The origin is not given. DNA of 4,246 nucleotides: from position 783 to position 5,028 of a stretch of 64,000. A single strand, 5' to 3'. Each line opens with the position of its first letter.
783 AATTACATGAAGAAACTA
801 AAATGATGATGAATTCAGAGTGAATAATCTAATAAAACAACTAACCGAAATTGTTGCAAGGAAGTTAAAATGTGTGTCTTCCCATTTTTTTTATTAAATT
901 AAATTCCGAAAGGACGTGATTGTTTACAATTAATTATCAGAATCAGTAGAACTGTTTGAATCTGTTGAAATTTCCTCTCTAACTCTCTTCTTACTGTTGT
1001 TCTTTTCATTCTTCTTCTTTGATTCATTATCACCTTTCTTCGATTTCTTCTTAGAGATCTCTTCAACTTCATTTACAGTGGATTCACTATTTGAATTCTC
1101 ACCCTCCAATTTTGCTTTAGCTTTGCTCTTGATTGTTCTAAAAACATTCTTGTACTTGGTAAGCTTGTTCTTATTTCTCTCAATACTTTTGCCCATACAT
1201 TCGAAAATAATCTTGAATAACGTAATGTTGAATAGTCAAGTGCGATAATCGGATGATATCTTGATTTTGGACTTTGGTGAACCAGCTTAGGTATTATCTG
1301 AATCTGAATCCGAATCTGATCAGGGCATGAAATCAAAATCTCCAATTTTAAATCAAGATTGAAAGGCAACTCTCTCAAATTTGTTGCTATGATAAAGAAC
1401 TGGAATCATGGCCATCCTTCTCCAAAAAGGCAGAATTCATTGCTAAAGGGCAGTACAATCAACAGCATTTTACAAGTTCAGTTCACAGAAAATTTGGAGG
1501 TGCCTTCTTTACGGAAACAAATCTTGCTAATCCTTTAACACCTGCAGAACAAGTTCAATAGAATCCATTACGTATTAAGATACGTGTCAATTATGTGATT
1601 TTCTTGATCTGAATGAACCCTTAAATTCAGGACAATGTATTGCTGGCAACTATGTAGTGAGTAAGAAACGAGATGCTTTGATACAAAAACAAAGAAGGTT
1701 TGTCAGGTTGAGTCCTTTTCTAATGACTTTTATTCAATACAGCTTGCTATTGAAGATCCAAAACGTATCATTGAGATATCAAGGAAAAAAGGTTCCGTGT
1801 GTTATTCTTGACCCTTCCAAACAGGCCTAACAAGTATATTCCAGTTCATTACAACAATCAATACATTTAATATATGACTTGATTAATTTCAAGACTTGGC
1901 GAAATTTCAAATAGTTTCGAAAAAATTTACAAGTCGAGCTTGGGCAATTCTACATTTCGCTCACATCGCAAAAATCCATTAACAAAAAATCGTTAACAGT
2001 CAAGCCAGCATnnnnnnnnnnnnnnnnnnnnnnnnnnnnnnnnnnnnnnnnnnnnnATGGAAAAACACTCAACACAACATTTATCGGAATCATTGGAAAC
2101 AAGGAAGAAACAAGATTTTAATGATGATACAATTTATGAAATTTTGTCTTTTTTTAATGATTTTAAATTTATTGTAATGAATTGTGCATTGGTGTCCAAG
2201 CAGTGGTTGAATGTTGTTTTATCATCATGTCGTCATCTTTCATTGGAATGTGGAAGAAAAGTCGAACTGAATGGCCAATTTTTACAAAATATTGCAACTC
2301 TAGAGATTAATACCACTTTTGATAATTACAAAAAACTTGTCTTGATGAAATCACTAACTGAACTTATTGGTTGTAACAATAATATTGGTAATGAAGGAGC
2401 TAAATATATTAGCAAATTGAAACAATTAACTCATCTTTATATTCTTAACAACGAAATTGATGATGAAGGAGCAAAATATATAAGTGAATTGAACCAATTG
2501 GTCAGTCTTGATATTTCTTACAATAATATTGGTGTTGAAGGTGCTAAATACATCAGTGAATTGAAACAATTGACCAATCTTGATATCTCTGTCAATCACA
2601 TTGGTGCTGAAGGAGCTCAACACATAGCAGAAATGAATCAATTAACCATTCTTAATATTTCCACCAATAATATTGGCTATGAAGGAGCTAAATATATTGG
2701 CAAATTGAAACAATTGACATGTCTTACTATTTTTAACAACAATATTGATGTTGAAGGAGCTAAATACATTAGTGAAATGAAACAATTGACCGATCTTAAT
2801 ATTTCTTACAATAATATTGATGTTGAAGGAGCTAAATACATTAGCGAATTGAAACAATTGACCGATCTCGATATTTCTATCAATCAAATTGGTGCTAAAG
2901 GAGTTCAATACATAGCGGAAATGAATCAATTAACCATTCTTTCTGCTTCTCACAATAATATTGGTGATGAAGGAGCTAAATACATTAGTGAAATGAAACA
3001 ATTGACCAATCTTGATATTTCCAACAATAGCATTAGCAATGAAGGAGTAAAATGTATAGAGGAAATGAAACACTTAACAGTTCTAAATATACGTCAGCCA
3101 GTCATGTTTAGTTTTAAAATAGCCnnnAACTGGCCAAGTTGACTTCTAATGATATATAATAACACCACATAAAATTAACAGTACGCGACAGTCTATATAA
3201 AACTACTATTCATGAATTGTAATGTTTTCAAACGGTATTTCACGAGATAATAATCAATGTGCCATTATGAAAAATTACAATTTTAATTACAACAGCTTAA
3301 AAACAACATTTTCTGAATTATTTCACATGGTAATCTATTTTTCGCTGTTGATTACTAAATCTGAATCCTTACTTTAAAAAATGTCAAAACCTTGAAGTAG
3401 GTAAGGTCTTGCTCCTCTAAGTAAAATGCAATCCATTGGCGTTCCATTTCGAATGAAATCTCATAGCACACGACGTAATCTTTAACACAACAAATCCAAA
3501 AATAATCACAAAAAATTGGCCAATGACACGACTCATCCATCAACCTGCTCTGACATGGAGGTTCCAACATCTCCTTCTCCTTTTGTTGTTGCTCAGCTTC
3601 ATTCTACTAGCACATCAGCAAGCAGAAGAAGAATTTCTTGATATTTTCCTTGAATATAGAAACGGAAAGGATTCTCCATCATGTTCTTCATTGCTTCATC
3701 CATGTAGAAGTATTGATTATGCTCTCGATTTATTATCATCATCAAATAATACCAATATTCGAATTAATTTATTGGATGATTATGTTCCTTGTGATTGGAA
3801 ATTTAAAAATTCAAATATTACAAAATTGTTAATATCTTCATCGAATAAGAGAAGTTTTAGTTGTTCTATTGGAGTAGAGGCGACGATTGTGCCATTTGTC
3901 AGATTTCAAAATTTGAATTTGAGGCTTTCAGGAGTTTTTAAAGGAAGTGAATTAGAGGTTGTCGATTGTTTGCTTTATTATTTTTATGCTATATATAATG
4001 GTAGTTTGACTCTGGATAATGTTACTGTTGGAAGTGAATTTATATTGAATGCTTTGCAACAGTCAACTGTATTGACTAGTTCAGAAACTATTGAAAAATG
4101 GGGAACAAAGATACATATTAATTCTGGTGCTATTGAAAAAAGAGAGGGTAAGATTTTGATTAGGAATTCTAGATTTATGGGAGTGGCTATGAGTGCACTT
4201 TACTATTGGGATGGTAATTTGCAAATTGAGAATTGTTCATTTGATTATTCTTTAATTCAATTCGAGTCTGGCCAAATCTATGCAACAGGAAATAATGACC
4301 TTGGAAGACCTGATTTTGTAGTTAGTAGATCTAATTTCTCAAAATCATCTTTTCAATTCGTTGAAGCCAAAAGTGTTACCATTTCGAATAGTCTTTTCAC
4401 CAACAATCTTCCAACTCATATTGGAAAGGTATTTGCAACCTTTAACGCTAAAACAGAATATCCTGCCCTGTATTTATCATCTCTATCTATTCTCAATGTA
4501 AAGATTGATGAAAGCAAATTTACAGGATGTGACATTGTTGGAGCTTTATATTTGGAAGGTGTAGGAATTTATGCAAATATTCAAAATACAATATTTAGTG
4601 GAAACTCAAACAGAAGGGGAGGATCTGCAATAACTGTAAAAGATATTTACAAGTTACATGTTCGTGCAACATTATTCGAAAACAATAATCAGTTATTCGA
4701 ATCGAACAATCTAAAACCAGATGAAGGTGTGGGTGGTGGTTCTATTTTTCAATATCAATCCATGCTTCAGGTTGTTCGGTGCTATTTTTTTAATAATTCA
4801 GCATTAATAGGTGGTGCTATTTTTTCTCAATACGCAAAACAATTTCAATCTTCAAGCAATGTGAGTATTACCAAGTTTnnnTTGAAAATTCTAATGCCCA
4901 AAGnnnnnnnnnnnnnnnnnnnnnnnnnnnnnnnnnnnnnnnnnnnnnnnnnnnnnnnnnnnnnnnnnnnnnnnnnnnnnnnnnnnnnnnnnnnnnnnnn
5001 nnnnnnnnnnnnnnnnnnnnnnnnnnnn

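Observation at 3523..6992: Receptor kinase with a pectate-lyase/PbH1-like beta-helix ectodomain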

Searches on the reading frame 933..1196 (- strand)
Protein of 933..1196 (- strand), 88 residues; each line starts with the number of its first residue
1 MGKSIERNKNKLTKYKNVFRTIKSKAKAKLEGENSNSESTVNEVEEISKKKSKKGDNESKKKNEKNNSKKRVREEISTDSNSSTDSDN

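Call 53: find_encoding_contigs(protein=window:933-1196:-, flank=10000, max_places=3)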
Protein window:933-1196:- (88 aa): no gene with exactly this product is on record in the collection.

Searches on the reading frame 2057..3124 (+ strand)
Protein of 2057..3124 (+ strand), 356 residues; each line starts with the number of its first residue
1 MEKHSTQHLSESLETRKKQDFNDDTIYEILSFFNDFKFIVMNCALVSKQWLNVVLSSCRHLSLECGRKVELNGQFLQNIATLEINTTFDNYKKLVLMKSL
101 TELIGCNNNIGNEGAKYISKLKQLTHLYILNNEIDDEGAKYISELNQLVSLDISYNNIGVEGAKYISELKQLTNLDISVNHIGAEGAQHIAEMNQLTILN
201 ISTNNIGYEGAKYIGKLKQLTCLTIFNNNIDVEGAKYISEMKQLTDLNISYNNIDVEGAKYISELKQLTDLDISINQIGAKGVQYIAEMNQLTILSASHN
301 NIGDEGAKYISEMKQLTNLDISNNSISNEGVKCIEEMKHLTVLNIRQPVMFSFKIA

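Call 11: find_encoding_contigs(protein=window:2057-3124:+, flank=10000, max_places=3)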
Protein window:2057-3124:+ (356 aa): no gene with exactly this product is on record in the collection.

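Call 87: search_protein_families(library=pfam, proteins=[window:2057-3124:+], max_evalue=0.001)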
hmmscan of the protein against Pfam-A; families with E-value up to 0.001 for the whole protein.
window:2057-3124:+ (356 aa): 7 families
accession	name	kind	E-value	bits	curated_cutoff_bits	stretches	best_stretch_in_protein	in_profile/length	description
PF13516.12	LRR_6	-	1.5e-40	134.4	23.4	0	148-167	5-24/24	Leucine Rich repeat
PF23598.1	LRR_14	-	9.9e-30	103.9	40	3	118-300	66-249/353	Leucine-rich repeat region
PF13855.12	LRR_8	-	1.4e-21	76.5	27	4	219-278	2-61/61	Leucine rich repeat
PF12799.13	LRR_4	-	1.3e-17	63.9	27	1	291-327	2-37/44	Leucine Rich repeats (2 copies)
PF00560.39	LRR_1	-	1.5e-13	48.4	20.6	0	315-334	1-20/23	Leucine Rich Repeat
PF25013.1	LRR_Zer-1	-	6.2e-12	46.3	27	1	190-288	4-108/137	Zer-1-like, Leucine-rich repeats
PF14252.11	DUF4347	-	0.0007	19.8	24.6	0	76-130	68-122/164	Domain of unknown function (DUF4347)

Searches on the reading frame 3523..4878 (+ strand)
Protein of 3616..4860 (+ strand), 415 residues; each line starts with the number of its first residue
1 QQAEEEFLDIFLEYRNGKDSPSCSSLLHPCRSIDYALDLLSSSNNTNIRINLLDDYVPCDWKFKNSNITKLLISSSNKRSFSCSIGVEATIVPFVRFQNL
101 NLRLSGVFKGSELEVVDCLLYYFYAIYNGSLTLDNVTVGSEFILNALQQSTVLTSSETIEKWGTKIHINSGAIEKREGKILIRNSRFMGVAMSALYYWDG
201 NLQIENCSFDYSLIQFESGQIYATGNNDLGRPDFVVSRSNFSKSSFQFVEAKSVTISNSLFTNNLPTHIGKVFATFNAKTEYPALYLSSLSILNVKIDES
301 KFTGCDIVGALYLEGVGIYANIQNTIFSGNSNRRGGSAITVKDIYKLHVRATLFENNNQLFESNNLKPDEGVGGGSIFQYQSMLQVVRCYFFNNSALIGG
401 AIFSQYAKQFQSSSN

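Call 38: search_protein_representatives(protein=window:3616-4860:+)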
Query: 415 residues. Proteins with E-value up to 0.001 (for the whole library): 40; up to 1e-10: 6; up to 1e-30: 3. The best 40 are listed.
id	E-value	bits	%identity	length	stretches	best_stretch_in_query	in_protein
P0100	2.1e-268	906.2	99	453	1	1-415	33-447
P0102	5.7e-59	216.7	37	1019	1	13-413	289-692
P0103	1.1e-58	215.8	37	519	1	9-413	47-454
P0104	2.7e-15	72.9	38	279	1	280-412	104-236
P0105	1.0e-12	64.4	29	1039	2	203-406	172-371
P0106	1.6e-11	60.5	28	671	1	180-413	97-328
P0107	1.4e-09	54.1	31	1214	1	280-414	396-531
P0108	4.2e-09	52.5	29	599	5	213-275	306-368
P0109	9.2e-09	51.4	33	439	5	354-405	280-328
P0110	1.1e-08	51.2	34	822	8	295-402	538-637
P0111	1.2e-07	47.7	31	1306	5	290-405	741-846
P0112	7.7e-07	45.1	33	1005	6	294-404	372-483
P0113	2.7e-06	43.3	32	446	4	201-238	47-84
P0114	5.4e-06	42.3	33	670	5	357-403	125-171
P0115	6.2e-06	42.1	39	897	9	369-404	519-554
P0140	9.8e-04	34.9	25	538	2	14-406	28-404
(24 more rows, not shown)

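Call 40: list_cluster_members(proteins=[P0102, P0103, P0104, P0105, P0106, P0107, P0001, P0002, P0034, P0140])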
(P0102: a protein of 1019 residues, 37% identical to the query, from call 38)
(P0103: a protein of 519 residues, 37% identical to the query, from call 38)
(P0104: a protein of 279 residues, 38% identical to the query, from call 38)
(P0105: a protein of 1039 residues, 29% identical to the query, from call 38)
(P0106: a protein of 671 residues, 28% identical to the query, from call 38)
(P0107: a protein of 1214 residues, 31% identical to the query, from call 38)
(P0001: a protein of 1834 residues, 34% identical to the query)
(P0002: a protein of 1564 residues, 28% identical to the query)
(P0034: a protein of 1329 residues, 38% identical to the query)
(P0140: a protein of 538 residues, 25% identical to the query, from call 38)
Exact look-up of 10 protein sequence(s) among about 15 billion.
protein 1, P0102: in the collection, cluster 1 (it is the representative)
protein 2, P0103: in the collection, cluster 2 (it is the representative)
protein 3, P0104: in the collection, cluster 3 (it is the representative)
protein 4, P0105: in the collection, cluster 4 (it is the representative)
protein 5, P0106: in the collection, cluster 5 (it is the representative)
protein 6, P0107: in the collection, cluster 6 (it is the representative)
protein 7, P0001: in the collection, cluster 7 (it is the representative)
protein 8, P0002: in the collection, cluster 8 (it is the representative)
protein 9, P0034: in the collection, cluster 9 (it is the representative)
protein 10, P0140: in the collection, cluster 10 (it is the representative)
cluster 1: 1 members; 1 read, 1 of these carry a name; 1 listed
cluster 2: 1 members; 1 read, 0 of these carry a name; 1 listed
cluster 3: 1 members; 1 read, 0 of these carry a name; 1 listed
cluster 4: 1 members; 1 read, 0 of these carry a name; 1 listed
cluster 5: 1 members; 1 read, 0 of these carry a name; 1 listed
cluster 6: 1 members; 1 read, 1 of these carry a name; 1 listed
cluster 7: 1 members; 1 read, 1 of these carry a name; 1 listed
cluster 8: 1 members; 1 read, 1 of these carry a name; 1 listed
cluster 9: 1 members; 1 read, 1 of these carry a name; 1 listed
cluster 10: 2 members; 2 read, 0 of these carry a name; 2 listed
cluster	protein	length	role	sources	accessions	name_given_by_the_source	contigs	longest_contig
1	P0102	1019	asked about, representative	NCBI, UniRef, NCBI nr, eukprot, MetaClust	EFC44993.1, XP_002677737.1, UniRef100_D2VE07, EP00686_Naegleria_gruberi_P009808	predicted protein [Naegleria gruberi] | Predicted protein n=1 Tax=Naegleria gruberi TaxID=5762 RepID=D2VE07_NAEGR | uncharacterized protein NAEGRDRAFT_48784 [Naegleria gruberi]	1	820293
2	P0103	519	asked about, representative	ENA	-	-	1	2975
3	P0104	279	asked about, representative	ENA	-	-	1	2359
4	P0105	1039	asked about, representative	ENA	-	-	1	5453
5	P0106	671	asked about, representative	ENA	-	-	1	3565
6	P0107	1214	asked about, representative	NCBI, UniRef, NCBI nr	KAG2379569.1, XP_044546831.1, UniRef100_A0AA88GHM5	hypothetical protein C9374_006686 [Naegleria lovaniensis] | Protein kinase domain-containing protein n=1 Tax=Naegleria lovaniensis TaxID=51637 ... | uncharacterized protein C9374_006686 [Naegleria lovaniensis]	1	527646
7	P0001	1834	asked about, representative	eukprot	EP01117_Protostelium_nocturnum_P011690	TRINITY_DN4256_c2_g1_i1.p1 TRINITY_DN4256_c2_g1~~TRINITY_DN4256_c2_g1_i1.p1 ORF ...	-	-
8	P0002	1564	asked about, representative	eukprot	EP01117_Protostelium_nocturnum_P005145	TRINITY_DN1869_c0_g1_i1.p1 TRINITY_DN1869_c0_g1~~TRINITY_DN1869_c0_g1_i1.p1 ORF ...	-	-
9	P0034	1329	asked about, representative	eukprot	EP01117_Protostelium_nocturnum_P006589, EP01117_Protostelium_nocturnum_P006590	TRINITY_DN2373_c0_g2_i6.p1 TRINITY_DN2373_c0_g2~~TRINITY_DN2373_c0_g2_i6.p1 ORF ...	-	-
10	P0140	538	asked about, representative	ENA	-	-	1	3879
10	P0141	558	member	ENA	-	-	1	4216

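Call 50: search_protein_families(library=pfam, proteins=[P0102, P0105, P0106, P0107], max_evalue=0.01)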
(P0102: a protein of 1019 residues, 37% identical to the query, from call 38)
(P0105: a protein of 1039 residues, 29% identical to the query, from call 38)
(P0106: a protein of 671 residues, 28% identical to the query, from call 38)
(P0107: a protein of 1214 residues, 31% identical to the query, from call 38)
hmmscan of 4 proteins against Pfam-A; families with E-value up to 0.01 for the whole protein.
P0102 (1019 aa): 0 families

P0105 (1039 aa): 6 families
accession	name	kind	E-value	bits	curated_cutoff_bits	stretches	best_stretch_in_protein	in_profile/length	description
PF07714.23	PK_Tyr_Ser-Thr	-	2.9e-53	181.3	23.1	1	716-912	2-198/258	Protein tyrosine and serine/threonine kinase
PF00069.31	Pkinase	-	1.4e-48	166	31.7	1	716-1029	2-258/263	Protein kinase domain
PF02415.23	Chlam_PMP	-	0.0013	19.2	20.6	1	352-369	1-18/19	Chlamydia polymorphic membrane protein (Chlamydia_PMP) repeat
PF03109.22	ABC1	-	0.0013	18.4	22.9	1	782-881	141-228/244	ABC1 atypical kinase-like domain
PF17667.7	Pkinase_fungal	-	0.0017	17.6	24.1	1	816-905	286-380/387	Fungal protein kinase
PF12330.14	Haspin_kinase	-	0.0018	17.8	25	0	840-869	229-258/364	Haspin like kinase domain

P0106 (671 aa): 2 families
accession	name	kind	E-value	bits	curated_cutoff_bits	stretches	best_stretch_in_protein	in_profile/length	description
PF13229.12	Beta_helix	-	5.7e-07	29.7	25.9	1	213-350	13-124/158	Right handed beta helix region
PF02415.23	Chlam_PMP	-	2.7e-05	24.4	20.6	0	303-319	2-18/19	Chlamydia polymorphic membrane protein (Chlamydia_PMP) repeat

P0107 (1214 aa): 5 families
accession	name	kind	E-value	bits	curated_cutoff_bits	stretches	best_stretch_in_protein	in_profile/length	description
PF07714.23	PK_Tyr_Ser-Thr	-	2e-51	175.2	23.1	2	903-1098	1-199/258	Protein tyrosine and serine/threonine kinase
PF00069.31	Pkinase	-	2.2e-49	168.7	31.7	1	905-1204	3-259/263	Protein kinase domain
PF02415.23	Chlam_PMP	-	8.2e-06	26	20.6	0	504-520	1-17/19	Chlamydia polymorphic membrane protein (Chlamydia_PMP) repeat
PF03109.22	ABC1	-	0.00043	19.9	22.9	1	969-1053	140-216/244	ABC1 atypical kinase-like domain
PF17667.7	Pkinase_fungal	-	0.0086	15.3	24.1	0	1022-1094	305-385/387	Fungal protein kinase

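Call 55: predict_structure(alignment_id=A2)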
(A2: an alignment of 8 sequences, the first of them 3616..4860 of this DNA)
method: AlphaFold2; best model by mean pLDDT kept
length: 415 residues; sequences in the alignment: 8
mean_pLDDT: 81.8   pTM: 0.84
mean pLDDT of the five models: 81.8, 79.2, 78.2, 75.3, 73.3
residues with pLDDT >= 90: 157; 70-90: 167; 50-70: 81; < 50: 10
segments of 3 or more residues with pLDDT < 50: 1-3, 171-175
pLDDT, mean of each block of 10 residues (from residue 1): 66 86 83 77 77 80 69 90 71 85 78 89 73 90 76 56 63 58 93 71 94 80 54 92 92 95 89 68 90 95 92 93 98 87 95 94 60 84 95 86 87 83
secondary structure, 60 per line:
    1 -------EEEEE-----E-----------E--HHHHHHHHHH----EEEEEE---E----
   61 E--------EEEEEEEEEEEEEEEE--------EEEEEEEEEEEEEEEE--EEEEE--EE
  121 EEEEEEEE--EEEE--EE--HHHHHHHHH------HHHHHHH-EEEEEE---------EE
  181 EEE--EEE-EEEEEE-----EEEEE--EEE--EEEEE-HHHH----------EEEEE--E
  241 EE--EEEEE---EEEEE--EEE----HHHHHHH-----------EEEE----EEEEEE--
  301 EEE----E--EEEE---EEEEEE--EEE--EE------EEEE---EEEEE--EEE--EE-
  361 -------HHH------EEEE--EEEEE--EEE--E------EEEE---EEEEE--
elements in order: E8-12 H33-42 E47-52 E70-85 E94-109 E112-116 E119-128 E131-134 H141-149 H156-162 E164-169 E179-183 E186-188 E190-195 E201-205 E208-210 E213-217 H219-222 E233-237 E240-242 E245-249 E253-257 E260-262 H267-273 E285-288 E293-298 E301-303 E311-314 E318-323 E326-328 E339-342 E346-350 E353-355 E377-380 E383-387 E390-392 E402-405 E409-413

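Call 71: find_encoding_contigs(protein=P0107, flank=3000, max_places=2)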
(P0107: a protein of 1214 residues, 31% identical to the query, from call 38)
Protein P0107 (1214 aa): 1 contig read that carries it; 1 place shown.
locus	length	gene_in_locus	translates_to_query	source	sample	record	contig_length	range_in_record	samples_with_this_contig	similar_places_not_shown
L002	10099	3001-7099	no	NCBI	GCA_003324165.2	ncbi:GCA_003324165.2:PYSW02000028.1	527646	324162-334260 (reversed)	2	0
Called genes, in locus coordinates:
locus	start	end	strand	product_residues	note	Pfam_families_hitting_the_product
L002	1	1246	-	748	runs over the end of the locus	PF11768:Frtz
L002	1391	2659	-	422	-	PF00079:Serpin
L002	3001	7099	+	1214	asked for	PF02415:Chlam_PMP (faint), PF00069:Pkinase, PF07714:PK_Tyr_Ser-Thr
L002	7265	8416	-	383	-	-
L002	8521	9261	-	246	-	PF13302:Acetyltransf_3, PF00583:Acetyltransf_1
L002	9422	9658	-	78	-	-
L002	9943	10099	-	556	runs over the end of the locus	PF02636:Methyltransf_28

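Call 72: find_encoding_contigs(protein=P0105, flank=5000, max_places=2)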
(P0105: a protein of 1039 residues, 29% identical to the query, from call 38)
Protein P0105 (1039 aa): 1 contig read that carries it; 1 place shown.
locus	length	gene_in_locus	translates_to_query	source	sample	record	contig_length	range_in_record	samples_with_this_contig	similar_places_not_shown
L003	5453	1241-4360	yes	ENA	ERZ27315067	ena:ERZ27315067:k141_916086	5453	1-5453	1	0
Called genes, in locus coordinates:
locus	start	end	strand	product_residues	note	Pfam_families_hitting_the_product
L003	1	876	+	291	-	?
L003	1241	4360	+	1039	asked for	PF00069:Pkinase, PF07714:PK_Tyr_Ser-Thr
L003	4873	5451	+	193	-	?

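Call 73: find_encoding_contigs(protein=P0102, flank=4000, max_places=2)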
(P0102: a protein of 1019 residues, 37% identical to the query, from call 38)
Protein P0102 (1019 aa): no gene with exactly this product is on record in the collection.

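Call 87: search_protein_families(library=pfam, proteins=[P0192], max_evalue=0.001)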
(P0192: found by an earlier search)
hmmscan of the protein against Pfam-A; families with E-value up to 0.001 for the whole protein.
P0192 (1081 aa): 3 families
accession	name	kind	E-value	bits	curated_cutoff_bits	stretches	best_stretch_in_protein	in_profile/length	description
PF07714.23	PK_Tyr_Ser-Thr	-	1.1e-51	176.1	23.1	1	746-945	1-200/258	Protein tyrosine and serine/threonine kinase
PF00069.31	Pkinase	-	1.2e-50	172.8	31.7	1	747-1070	2-258/263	Protein kinase domain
PF17667.7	Pkinase_fungal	-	6e-05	22.4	24.1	1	866-940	305-385/387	Fungal protein kinase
